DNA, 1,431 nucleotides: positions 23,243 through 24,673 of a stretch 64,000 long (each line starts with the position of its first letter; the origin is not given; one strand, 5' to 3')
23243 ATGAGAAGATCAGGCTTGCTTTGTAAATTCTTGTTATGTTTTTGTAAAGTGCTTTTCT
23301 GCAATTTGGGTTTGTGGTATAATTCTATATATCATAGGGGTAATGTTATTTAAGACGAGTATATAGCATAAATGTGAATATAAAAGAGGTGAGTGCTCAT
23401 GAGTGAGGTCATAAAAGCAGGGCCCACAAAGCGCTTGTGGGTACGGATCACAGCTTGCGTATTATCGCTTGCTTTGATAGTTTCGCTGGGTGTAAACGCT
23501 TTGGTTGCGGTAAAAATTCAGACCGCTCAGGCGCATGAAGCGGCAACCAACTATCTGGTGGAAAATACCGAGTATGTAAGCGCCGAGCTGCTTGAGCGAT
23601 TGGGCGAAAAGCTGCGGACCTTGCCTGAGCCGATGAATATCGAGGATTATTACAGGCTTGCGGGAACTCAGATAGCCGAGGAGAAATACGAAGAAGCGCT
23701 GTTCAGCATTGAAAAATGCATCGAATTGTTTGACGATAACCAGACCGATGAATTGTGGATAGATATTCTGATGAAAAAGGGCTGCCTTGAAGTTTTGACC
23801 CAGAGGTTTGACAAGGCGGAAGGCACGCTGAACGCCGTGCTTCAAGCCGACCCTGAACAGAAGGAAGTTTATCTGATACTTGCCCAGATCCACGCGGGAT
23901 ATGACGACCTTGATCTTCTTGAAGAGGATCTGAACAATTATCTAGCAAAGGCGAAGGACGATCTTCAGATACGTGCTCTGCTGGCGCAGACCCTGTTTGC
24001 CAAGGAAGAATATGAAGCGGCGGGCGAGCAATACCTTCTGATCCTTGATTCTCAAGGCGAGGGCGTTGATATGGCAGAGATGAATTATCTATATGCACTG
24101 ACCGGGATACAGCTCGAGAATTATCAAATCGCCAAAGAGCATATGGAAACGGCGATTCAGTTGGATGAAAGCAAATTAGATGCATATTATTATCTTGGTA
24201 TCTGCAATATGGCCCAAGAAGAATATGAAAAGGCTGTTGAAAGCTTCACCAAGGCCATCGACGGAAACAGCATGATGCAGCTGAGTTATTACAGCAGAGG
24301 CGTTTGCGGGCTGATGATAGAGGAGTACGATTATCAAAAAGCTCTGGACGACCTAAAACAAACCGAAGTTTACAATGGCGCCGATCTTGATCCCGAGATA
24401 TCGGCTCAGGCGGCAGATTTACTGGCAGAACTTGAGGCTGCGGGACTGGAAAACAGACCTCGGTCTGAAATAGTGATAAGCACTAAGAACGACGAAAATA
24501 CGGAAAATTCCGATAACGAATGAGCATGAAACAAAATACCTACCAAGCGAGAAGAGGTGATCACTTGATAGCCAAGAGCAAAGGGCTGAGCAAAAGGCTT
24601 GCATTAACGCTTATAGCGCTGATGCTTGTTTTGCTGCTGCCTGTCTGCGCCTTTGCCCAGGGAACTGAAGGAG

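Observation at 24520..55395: Uninterrupted 30.9-kb ORF encoding a 10,291-aa secreted, wall-anchored mosaic fibre protein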

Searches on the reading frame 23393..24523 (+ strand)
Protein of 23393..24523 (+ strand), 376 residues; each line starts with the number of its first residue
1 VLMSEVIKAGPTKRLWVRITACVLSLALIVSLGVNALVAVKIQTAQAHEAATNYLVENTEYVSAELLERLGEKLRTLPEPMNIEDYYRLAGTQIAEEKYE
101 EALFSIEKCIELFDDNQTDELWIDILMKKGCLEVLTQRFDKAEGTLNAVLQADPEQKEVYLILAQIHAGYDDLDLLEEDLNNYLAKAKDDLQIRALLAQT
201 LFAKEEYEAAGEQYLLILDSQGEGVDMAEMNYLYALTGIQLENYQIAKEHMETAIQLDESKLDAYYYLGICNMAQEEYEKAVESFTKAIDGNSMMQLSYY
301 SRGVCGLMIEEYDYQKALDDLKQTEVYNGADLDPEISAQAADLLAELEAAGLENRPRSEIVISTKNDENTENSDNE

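Call 5: search_protein_families(library=pfam, proteins=[window:23393-24520:+], max_evalue=0.01)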
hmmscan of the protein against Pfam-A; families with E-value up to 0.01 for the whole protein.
window:23393-24520:+ (376 aa): 18 families
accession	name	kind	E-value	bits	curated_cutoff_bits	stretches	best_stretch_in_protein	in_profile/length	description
PF07719.23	TPR_2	-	7e-14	51.2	27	1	263-289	2-28/34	Tetratricopeptide repeat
PF13181.12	TPR_8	-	1.5e-11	44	25.7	1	228-260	1-33/34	Tetratricopeptide repeat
PF13432.12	TPR_16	-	6.7e-11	42.9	32.7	1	240-290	9-59/65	Tetratricopeptide repeat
PF00515.34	TPR_1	-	1.8e-10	40.6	27.8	1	263-289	2-28/34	Tetratricopeptide repeat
PF14559.12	TPR_19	-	3.1e-09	37.5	25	1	240-283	3-46/68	Tetratricopeptide repeat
PF23914.1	TPR_CcmH_CycH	-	1.1e-07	32.3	42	0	52-168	17-132/158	Cytochrome c-type biogenesis protein H TPR domain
PF12895.13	ANAPC3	-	1.6e-06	28.7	27.2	1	229-286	24-80/82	Anaphase-promoting complex, cyclosome, subunit 3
PF25060.1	ARM_TT21_2nd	-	7e-06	26.1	27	0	135-168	234-267/270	Tetratricopeptide repeat protein 21 second ARM domain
PF14561.12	TPR_20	-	9.8e-06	26.2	25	0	178-219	9-50/90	Tetratricopeptide repeat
PF13371.12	TPR_9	-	3.3e-05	24.2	35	0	137-199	9-71/73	Tetratricopeptide repeat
PF13428.12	TPR_14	-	7e-05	23.6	23.5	0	135-166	13-44/44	Tetratricopeptide repeat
PF25575.1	TPR_BSK1_C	-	0.00029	21.1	42.2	1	275-326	55-105/118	Serine/threonine-protein kinase BSK1-like, TPR repeats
PF13424.12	TPR_12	-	0.0004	21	30.1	1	226-290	1-73/77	Tetratricopeptide repeat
PF13174.12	TPR_6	-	0.0017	19.3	26.3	0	263-289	1-27/33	Tetratricopeptide repeat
PF24575.1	TPR_Slam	-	0.0022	18.8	35.2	0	181-213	71-103/104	Surface lipoprotein assembly modifier, N-terminal TPR repeats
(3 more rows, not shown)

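Call 13: find_encoding_contigs(protein=window:23393-24523:+, flank=10000, max_places=10)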
Protein window:23393-24523:+ (376 aa): no gene with exactly this product is on record in the collection.

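Call 16: find_encoding_contigs(protein=window:23399-24523:+, flank=10000, max_places=10)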
Protein window:23399-24523:+ (374 aa): 14 contigs read that carry it; 10 places shown.
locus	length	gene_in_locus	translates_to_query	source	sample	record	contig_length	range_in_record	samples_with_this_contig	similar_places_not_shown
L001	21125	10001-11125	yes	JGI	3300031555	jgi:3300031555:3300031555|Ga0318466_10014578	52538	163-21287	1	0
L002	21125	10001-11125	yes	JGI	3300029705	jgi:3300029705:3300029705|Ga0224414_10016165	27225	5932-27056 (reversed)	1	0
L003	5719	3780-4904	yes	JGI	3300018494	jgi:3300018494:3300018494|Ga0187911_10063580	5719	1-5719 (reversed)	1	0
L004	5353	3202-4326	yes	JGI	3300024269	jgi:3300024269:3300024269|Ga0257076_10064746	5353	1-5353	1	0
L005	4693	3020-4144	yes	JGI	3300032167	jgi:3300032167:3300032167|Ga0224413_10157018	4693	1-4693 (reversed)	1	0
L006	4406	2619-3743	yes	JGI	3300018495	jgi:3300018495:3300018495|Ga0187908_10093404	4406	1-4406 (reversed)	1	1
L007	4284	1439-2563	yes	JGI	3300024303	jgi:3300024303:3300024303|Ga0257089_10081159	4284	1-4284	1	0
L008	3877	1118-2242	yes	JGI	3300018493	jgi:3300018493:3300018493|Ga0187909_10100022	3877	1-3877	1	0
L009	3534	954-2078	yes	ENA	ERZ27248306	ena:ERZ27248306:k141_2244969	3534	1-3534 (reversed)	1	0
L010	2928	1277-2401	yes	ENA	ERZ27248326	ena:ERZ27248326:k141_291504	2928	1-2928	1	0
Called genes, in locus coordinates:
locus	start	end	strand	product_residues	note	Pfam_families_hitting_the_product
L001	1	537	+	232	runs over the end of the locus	?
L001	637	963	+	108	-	-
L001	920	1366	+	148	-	PF05014:Nuc_deoxyrib_tr (weak)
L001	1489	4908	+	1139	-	PF17132:Glyco_hydro_106, PF02837:Glyco_hydro_2_N (weak), PF22666:Glyco_hydro_2_N2 (faint), PF08531:Bac_rhamnosid_N (faint)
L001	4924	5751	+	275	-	PF04055:Radical_SAM, PF13186:SPASM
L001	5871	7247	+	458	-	PF00890:FAD_binding_2 (weak), PF01134:GIDA (weak), PF01266:DAO (weak), PF01494:FAD_binding_3, PF03486:HI0933_like (faint), PF07992:Pyr_redox_2 (faint), PF12831:FAD_oxidored, PF13450:NAD_binding_8 (weak)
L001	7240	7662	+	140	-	-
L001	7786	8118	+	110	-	-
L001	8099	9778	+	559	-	PF02782:FGGY_C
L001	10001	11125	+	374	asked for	PF23914:TPR_CcmH_CycH (faint), PF13432:TPR_16 (faint), PF12895:ANAPC3 (faint), PF14559:TPR_19 (faint), PF14561:TPR_20 (faint), PF07719:TPR_2 (faint), PF25060:ARM_TT21_2nd (faint), PF00515:TPR_1 (weak), +1 more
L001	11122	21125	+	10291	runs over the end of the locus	-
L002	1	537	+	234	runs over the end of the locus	?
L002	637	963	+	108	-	-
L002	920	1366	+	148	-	PF05014:Nuc_deoxyrib_tr (weak)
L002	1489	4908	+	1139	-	PF17132:Glyco_hydro_106, PF02837:Glyco_hydro_2_N (weak), PF22666:Glyco_hydro_2_N2 (faint), PF08531:Bac_rhamnosid_N (faint)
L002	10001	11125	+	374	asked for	PF23914:TPR_CcmH_CycH (faint), PF13432:TPR_16 (faint), PF12895:ANAPC3 (faint), PF14559:TPR_19 (faint), PF14561:TPR_20 (faint), PF07719:TPR_2 (faint), PF25060:ARM_TT21_2nd (faint), PF00515:TPR_1 (weak), +1 more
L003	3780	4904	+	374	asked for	PF23914:TPR_CcmH_CycH (faint), PF13432:TPR_16 (faint), PF12895:ANAPC3 (faint), PF14559:TPR_19 (faint), PF14561:TPR_20 (faint), PF07719:TPR_2 (faint), PF25060:ARM_TT21_2nd (faint), PF00515:TPR_1 (weak), +1 more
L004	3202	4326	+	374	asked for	PF23914:TPR_CcmH_CycH (faint), PF13432:TPR_16 (faint), PF12895:ANAPC3 (faint), PF14559:TPR_19 (faint), PF14561:TPR_20 (faint), PF07719:TPR_2 (faint), PF25060:ARM_TT21_2nd (faint), PF00515:TPR_1 (weak), +1 more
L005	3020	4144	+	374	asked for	PF23914:TPR_CcmH_CycH (faint), PF13432:TPR_16 (faint), PF12895:ANAPC3 (faint), PF14559:TPR_19 (faint), PF14561:TPR_20 (faint), PF07719:TPR_2 (faint), PF25060:ARM_TT21_2nd (faint), PF00515:TPR_1 (weak), +1 more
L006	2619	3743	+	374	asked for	PF23914:TPR_CcmH_CycH (faint), PF13432:TPR_16 (faint), PF12895:ANAPC3 (faint), PF14559:TPR_19 (faint), PF14561:TPR_20 (faint), PF07719:TPR_2 (faint), PF25060:ARM_TT21_2nd (faint), PF00515:TPR_1 (weak), +1 more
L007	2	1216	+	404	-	?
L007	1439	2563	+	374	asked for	PF23914:TPR_CcmH_CycH (faint), PF13432:TPR_16 (faint), PF12895:ANAPC3 (faint), PF14559:TPR_19 (faint), PF14561:TPR_20 (faint), PF07719:TPR_2 (faint), PF25060:ARM_TT21_2nd (faint), PF00515:TPR_1 (weak), +1 more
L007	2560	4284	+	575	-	?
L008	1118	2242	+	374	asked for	PF23914:TPR_CcmH_CycH (faint), PF13432:TPR_16 (faint), PF12895:ANAPC3 (faint), PF14559:TPR_19 (faint), PF14561:TPR_20 (faint), PF07719:TPR_2 (faint), PF25060:ARM_TT21_2nd (faint), PF00515:TPR_1 (weak), +1 more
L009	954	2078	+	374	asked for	PF23914:TPR_CcmH_CycH (faint), PF13432:TPR_16 (faint), PF12895:ANAPC3 (faint), PF14559:TPR_19 (faint), PF14561:TPR_20 (faint), PF07719:TPR_2 (faint), PF25060:ARM_TT21_2nd (faint), PF00515:TPR_1 (weak), +1 more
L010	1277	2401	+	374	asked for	PF23914:TPR_CcmH_CycH (faint), PF13432:TPR_16 (faint), PF12895:ANAPC3 (faint), PF14559:TPR_19 (faint), PF14561:TPR_20 (faint), PF07719:TPR_2 (faint), PF25060:ARM_TT21_2nd (faint), PF00515:TPR_1 (weak), +1 more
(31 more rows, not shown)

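Call 70: search_protein_families(library=phrogs, proteins=[window:23399-24520:+], max_evalue=0.001)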
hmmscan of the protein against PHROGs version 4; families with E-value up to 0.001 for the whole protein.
window:23399-24520:+ (374 aa): 3 families
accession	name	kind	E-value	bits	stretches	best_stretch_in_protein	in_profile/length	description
phrog_7590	-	unknown function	5.6e-07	30.5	1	232-321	61-148/234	-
phrog_5208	-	unknown function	1.6e-05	25.1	1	223-314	175-272/372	-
phrog_20642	-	unknown function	0.00029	21.5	0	84-156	195-269/280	-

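Call 83: search_protein_families(library=ncbifam, proteins=[window:23399-24520:+], max_evalue=0.01)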
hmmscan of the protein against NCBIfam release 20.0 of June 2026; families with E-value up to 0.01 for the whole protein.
window:23399-24520:+ (374 aa): 14 families
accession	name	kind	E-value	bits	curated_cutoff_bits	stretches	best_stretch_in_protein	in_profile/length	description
NF040959.1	MamA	equivalog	3.3e-13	49.5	200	2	182-288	98-201/204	magnetosome protein MamA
TIGR02917.1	PEP_TPR_lipo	equivalog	9e-13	47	312.2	1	125-287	163-322/899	XrtA/PEP-CTERM system TPR-repeat protein PrsT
TIGR00990.1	3a0801s09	subfamily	9.2e-08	31.2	757.25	2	93-212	306-422/615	mitochondrial import receptor subunit TOM70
TIGR02521.1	type_IV_pilW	equivalog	2.5e-07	30.5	154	1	225-288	30-93/234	type IV pilus biogenesis/stability protein PilW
NF052415.1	T3SS_chap_SctY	equivalog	1.1e-05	25.9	70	1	121-209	6-97/106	type III secretion apparatus assembly chaperone SctY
NF008391.2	PRK11189.1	equivalog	1.3e-05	24.9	250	1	243-321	82-158/297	lipoprotein NlpI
NF033758.1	gliding_GltE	equivalog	8.6e-05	21.7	225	1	233-346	263-375/411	adventurous gliding motility TPR repeat lipoprotein GltE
TIGR02552.1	LcrH_SycD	equivalog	0.00012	21.8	104.8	1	230-309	22-101/136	SycD/LcrH family type III secretion system chaperone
NF053607.1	CHU_0125_OmpA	equivalog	0.00018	20.2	620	1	196-291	26-118/639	CHU_0125 family OmpA-like outer membrane integrity protein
TIGR02795.1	tol_pal_ybgF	equivalog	0.00019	22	90.1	0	257-289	36-68/119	tol-pal system protein YbgF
NF008757.0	PRK11788.1-5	equivalog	0.00041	19.6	363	0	237-288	191-242/388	lipopolysaccharide assembly protein LapB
NF047558.1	TPR_END_plus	domain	0.00045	20.1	32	0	262-291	1-30/56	TPR end-of-group domain-containing protein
NF052400.1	M48_BAM_BepA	equivalog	0.0041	16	570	1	66-207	292-427/483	beta-barrel assembly-enhancing protease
NF047371.1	FlcA_CTERM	equivalog_domain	0.0053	15.3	300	0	133-339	325-556/646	periplasmic flagellar collar protein FlcA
